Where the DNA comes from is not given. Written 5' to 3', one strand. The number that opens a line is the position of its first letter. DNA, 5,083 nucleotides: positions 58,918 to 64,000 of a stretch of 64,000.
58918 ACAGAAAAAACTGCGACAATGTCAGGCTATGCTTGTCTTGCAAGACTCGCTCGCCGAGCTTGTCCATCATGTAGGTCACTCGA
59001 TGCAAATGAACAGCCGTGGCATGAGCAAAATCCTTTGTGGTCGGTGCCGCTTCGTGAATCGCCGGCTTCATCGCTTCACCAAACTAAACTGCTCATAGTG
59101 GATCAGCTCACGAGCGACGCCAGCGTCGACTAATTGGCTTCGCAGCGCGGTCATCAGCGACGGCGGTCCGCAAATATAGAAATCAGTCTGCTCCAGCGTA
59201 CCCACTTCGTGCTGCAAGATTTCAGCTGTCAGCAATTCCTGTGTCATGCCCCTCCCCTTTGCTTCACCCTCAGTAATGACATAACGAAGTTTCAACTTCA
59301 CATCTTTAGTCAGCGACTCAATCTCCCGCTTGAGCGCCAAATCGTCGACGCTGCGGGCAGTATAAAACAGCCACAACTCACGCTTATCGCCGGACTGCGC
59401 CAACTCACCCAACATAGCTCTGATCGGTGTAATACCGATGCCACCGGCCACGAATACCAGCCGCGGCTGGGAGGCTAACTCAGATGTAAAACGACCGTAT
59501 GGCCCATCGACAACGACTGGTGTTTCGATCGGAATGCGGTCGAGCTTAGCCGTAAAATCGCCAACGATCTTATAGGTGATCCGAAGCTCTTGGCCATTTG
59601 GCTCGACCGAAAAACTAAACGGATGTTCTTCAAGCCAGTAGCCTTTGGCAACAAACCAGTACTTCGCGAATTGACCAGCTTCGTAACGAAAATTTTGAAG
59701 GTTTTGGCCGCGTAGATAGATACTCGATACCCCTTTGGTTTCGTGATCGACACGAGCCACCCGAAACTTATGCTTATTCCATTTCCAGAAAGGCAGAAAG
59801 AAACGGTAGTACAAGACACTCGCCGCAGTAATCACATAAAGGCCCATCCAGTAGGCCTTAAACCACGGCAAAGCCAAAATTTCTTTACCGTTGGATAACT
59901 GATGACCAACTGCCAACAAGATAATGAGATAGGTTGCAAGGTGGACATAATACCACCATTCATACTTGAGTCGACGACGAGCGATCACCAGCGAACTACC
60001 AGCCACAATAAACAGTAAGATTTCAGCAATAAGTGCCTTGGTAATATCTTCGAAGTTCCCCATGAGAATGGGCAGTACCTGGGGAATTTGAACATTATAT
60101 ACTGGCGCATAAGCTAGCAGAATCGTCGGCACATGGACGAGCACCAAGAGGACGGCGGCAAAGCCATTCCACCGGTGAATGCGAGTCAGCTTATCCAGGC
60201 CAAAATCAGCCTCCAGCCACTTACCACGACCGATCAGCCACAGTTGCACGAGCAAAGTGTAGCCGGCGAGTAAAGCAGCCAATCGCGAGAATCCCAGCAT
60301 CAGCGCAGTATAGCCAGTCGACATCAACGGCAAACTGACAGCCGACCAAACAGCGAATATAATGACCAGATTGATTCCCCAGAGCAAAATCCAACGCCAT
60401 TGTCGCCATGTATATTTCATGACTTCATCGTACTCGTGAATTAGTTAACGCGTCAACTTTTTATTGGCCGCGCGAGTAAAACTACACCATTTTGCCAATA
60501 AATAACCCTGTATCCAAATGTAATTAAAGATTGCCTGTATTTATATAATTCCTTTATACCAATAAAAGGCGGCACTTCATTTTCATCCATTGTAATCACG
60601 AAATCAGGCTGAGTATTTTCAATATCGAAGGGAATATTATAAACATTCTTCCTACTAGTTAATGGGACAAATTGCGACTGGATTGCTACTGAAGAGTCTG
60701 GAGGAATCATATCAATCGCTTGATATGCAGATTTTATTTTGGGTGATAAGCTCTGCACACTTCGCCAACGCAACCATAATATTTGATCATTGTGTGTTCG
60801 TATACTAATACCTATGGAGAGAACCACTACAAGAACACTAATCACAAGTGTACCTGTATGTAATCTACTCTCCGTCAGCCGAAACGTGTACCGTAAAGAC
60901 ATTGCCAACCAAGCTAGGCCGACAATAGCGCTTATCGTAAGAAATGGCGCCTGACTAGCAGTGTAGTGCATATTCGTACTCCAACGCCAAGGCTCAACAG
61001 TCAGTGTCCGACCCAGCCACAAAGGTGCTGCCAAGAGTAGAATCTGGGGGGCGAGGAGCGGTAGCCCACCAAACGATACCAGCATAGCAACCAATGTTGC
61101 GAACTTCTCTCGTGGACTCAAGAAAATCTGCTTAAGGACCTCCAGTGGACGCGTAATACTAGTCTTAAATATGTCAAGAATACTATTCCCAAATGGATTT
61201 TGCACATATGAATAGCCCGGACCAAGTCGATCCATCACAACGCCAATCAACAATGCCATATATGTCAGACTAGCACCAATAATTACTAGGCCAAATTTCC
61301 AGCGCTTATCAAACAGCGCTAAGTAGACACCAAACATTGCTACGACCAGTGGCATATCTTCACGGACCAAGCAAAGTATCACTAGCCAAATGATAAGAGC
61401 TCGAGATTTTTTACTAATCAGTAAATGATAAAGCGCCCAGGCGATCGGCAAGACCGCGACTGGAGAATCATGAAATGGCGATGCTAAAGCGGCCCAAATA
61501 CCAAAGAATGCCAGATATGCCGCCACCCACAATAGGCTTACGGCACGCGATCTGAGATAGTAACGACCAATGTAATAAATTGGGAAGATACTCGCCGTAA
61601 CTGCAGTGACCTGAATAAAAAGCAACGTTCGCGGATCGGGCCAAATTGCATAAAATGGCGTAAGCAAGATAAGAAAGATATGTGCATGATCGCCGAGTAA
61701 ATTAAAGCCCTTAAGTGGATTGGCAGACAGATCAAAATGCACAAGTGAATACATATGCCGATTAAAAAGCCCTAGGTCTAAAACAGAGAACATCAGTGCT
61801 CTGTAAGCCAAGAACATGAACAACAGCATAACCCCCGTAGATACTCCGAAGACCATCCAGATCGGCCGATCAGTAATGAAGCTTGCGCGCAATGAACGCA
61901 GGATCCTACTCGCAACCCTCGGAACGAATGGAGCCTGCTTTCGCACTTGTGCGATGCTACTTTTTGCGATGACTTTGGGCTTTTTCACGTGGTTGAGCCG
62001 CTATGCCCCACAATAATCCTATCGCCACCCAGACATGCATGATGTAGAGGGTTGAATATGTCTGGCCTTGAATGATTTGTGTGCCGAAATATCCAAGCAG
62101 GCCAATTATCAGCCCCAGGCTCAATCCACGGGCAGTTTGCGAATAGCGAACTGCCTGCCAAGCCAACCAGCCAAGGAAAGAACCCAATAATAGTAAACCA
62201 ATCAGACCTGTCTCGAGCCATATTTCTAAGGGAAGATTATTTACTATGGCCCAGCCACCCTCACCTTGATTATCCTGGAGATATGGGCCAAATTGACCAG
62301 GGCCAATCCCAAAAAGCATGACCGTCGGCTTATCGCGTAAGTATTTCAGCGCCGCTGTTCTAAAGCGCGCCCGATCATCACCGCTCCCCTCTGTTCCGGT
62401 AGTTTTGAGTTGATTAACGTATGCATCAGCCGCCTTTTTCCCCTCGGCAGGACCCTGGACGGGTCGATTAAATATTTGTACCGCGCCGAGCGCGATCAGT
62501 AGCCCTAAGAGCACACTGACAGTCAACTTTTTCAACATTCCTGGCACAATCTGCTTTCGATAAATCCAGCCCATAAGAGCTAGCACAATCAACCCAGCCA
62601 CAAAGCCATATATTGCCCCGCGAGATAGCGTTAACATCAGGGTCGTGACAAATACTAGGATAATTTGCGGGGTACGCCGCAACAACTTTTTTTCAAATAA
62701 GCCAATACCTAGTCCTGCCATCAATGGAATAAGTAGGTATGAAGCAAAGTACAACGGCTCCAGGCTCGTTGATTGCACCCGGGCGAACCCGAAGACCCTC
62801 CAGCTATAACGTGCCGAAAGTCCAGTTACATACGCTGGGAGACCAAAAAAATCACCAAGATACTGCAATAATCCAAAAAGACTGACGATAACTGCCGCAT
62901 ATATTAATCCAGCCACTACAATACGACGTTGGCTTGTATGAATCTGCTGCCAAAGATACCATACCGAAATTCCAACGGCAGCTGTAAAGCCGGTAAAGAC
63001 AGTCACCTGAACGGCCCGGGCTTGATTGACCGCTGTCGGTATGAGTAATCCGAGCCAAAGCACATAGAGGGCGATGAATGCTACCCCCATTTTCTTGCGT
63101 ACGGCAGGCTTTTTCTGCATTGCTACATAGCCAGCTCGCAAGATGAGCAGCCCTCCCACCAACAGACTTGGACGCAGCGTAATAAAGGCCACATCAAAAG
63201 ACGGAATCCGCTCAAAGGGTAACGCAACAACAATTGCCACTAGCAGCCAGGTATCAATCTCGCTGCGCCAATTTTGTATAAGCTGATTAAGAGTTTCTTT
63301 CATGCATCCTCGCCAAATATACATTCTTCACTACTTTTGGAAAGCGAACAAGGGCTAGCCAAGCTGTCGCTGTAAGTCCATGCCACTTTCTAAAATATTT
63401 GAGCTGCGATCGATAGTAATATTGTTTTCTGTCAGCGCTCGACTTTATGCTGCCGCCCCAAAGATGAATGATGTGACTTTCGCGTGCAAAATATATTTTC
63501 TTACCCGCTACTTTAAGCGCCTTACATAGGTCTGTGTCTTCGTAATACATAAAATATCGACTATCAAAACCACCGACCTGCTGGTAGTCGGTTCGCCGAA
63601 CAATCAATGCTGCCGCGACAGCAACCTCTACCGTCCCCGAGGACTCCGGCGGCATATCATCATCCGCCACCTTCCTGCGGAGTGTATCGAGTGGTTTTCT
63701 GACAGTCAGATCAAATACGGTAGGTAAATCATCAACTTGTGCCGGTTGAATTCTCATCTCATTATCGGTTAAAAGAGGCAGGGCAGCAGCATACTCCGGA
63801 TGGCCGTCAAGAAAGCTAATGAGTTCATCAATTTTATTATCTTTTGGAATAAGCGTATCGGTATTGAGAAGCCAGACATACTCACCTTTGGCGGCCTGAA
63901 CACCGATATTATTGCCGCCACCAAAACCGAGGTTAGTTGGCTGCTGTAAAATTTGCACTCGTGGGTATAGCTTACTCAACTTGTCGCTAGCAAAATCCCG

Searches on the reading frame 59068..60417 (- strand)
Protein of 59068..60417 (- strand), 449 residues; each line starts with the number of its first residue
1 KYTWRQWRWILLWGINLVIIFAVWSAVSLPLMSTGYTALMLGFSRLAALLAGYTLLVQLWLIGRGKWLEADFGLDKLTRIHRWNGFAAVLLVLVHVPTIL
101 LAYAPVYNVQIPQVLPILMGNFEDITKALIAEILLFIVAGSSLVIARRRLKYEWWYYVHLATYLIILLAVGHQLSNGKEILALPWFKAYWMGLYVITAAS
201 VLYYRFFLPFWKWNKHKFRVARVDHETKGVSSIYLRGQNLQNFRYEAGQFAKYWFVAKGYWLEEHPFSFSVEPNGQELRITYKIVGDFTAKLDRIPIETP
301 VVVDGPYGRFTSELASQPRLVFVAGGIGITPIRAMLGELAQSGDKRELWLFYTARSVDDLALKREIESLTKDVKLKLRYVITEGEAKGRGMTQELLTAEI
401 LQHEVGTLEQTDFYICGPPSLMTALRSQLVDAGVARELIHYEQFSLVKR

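Call 26: search_protein_families(library=pfam, proteins=[window:59068-60417:-], max_evalue=0.001)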
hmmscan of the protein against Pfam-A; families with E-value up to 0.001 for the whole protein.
window:59068-60417:- (449 aa): 4 families
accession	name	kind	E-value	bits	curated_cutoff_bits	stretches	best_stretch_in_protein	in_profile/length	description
PF00175.26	NAD_binding_1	-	2.1e-18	67.4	22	1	322-426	1-108/109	Oxidoreductase NAD-binding domain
PF01794.25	Ferric_reduct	-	3.5e-15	56.6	28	1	48-170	2-121/121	Ferric reductase like transmembrane component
PF08022.18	FAD_binding_8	-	3.4e-06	27.5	22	1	230-309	14-107/109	FAD-binding domain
PF08030.17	NAD_binding_6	-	0.00097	19.7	22.2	0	320-378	4-71/156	Ferric reductase NAD binding domain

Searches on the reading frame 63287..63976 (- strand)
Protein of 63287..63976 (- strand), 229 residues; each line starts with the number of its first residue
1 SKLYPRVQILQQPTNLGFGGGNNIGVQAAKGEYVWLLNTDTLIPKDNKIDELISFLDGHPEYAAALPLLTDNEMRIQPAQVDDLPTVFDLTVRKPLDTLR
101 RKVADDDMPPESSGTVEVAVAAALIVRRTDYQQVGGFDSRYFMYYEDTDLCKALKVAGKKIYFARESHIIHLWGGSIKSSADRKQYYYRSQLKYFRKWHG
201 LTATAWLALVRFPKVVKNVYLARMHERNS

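Call 78: search_protein_families(library=pfam, proteins=[window:63287-63976:-], max_evalue=0.001)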
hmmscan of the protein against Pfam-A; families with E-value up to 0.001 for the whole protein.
window:63287-63976:- (229 aa): 3 families
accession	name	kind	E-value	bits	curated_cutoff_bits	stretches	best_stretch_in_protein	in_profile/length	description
PF00535.33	Glycos_transf_2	-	7.7e-10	39.4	23.3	1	3-68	51-115/168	Glycosyl transferase family 2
PF13641.12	Glyco_tranf_2_3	-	0.00062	20.3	27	0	5-176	56-216/230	Glycosyltransferase like family 2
PF10111.15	Glyco_tranf_2_2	-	0.00065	19.7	27.3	0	16-161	67-206/276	Glycosyltransferase like family 2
